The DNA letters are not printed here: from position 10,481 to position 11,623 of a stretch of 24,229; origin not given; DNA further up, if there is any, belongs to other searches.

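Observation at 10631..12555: Low-GC restriction-modification-like cassette inserted inside the nfeD-stomatin operon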

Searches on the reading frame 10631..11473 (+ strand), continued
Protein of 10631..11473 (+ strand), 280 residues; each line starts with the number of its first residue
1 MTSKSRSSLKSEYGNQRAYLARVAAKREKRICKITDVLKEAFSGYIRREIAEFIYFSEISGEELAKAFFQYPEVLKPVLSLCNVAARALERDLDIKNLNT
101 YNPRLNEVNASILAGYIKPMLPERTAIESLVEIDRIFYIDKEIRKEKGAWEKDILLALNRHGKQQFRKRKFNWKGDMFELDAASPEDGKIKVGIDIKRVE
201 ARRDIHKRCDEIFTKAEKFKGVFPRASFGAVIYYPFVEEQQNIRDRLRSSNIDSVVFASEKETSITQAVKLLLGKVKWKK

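Call 34: find_related_loci(query=A1, collection=metagenome_contigs, flank=5000)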
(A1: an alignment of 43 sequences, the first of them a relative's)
Query A1 (280 aa) in metagenome_contigs; peptide patterns used: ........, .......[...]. (x = any residue, [..] = any of these).
268 stretches matched a pattern; 185 encode a relative of the query (tblastn E <= 1e-3); the best 80 are kept; 80 distinct loci.
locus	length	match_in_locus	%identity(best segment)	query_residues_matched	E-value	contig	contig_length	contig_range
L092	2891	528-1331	57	9-276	3e-103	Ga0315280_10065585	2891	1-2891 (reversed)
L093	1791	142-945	56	13-280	2e-106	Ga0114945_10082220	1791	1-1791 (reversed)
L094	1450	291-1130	54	6-280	3e-106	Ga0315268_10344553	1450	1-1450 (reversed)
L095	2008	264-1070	57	9-277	2e-103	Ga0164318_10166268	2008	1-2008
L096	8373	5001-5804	57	9-276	1e-97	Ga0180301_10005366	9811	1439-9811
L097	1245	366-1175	54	11-280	5e-105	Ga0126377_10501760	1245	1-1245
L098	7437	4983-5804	54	3-276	1e-96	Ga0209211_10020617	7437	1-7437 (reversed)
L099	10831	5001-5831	54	1-277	3e-96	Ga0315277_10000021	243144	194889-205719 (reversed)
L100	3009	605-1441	52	1-279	3e-98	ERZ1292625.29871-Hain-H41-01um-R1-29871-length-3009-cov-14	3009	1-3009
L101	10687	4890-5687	53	11-276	4e-96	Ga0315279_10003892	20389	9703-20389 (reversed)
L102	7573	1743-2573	54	1-277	1e-95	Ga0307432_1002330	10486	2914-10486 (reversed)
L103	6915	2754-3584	54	1-277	1e-95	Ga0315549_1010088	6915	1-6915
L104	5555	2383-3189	53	9-277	1e-95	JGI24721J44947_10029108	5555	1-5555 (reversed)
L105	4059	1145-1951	52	9-277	6e-96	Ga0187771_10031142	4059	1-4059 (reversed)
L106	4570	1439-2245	53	9-277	9e-96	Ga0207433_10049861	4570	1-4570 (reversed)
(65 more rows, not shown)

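Call 38: search_dna_similar(query=window:10631-11473:+, collection=plasmids, mode=protein, max_evalue=0.001)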
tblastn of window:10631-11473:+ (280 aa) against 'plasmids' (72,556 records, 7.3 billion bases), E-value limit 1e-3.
No match.

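Call 42: search_protein_families(library=pfam, proteins=[window:10631-11473:+], max_evalue=10)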
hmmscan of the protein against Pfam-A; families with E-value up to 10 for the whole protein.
window:10631-11473:+ (280 aa): 0 families

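Call 51: find_encoding_contigs(protein=P0127, flank=5000, max_places=4)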
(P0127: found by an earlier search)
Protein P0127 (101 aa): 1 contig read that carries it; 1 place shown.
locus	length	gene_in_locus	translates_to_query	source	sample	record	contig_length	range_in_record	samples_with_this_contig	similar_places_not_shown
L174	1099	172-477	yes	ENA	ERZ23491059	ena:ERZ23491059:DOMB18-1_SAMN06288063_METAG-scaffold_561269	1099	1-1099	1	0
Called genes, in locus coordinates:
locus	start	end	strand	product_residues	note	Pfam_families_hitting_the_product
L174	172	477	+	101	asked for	PF01957:NfeD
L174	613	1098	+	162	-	?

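Call 52: find_encoding_contigs(protein=P0124, flank=6000, max_places=6)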
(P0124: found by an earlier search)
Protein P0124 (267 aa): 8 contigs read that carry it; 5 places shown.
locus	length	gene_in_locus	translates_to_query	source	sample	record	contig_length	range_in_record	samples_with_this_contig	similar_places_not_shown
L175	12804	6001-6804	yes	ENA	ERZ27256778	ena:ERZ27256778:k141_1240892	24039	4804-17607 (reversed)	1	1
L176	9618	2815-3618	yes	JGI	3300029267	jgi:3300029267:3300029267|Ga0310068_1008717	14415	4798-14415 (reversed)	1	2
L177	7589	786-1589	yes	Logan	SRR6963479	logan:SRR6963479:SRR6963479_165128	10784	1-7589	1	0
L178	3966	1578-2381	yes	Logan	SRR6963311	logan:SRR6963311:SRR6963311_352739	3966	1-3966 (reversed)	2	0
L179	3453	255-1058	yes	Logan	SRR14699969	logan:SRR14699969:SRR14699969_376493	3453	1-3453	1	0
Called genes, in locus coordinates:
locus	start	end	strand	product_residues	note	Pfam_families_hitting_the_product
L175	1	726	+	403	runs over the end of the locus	PF02441:Flavoprotein, PF04127:DFP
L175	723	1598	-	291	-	PF00882:Zn_dep_PLPC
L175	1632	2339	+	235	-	PF03167:UDG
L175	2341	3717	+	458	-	PF25145:NfeD1b_N, PF24961:NfeD_membrane, PF01957:NfeD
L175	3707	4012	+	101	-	PF01957:NfeD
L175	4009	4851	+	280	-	-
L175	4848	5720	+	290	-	PF01170:UPF0020 (faint), PF08241:Methyltransf_11 (faint), PF13649:Methyltransf_25 (faint), PF01555:N6_N4_Mtase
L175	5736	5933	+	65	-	-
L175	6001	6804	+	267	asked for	PF01145:Band_7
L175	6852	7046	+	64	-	PF09838:DUF2065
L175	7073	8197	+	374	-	PF08486:SpoIID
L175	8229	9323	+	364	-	PF01590:GAF, PF13185:GAF_2, PF13492:GAF_3, PF00990:GGDEF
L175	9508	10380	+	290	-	PF02547:Queuosine_synth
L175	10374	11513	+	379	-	PF01702:TGT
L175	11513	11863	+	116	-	PF02699:YajC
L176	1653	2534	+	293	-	PF01170:UPF0020 (faint), PF08241:Methyltransf_11 (faint), PF13649:Methyltransf_25 (faint), PF01555:N6_N4_Mtase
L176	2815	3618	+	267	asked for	PF01145:Band_7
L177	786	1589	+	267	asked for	PF01145:Band_7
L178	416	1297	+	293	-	PF01170:UPF0020 (faint), PF08241:Methyltransf_11 (faint), PF13649:Methyltransf_25 (faint), PF01555:N6_N4_Mtase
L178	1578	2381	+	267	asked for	PF01145:Band_7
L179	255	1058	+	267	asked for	PF01145:Band_7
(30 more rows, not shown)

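Call 53: search_protein_families(library=pfam, proteins=[L174:613-1098:+], max_evalue=1)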
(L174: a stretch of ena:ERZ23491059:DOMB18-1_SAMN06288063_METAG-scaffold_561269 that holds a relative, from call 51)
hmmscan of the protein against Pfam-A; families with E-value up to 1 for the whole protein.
L174:613-1098:+ (162 aa): 1 family
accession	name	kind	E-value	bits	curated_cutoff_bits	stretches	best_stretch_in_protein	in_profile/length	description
PF01555.25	N6_N4_Mtase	-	9.2e-05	22.9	26.7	1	72-130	159-211/221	DNA methylase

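Call 79: search_dna_similar(query=window:10631-11473:+, collection=phages, mode=protein, max_evalue=0.001)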
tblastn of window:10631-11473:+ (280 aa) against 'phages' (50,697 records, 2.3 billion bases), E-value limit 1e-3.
No match.

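Call 80: search_protein_families(library=phrogs, proteins=[window:10631-11473:+], max_evalue=0.1)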
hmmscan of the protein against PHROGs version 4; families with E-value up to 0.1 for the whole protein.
window:10631-11473:+ (280 aa): 0 families

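Call 81: search_solved_structures(query=A1, max_evalue=10, show_alignments=2)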
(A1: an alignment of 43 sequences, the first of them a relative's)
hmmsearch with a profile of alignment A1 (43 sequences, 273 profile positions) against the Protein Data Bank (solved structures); distinct sequences matched with E-value up to 10: 5.
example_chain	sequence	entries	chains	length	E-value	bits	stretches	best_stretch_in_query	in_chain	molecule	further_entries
3q33_B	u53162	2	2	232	0.4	13.3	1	71-142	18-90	Vacuolar protein sorting-associated protein 75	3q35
3c9b_A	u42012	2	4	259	0.49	13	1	71-142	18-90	Vacuolar protein sorting-associated protein 75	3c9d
2zd7_A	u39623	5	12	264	0.51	12.9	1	71-142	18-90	Vacuolar protein sorting-associated protein 75 | Vacuolar protein sorting-associated protein 75 (VPS75)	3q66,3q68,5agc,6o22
7u58_A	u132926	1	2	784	1.4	11.5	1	16-133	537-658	MusD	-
2jk8_A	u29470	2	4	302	1.8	11.1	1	82-130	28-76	PUTATIVE CELL FILAMENTATION PROTEIN (BEPA PROTEIN) | CELL FILAMENTATION PROTEIN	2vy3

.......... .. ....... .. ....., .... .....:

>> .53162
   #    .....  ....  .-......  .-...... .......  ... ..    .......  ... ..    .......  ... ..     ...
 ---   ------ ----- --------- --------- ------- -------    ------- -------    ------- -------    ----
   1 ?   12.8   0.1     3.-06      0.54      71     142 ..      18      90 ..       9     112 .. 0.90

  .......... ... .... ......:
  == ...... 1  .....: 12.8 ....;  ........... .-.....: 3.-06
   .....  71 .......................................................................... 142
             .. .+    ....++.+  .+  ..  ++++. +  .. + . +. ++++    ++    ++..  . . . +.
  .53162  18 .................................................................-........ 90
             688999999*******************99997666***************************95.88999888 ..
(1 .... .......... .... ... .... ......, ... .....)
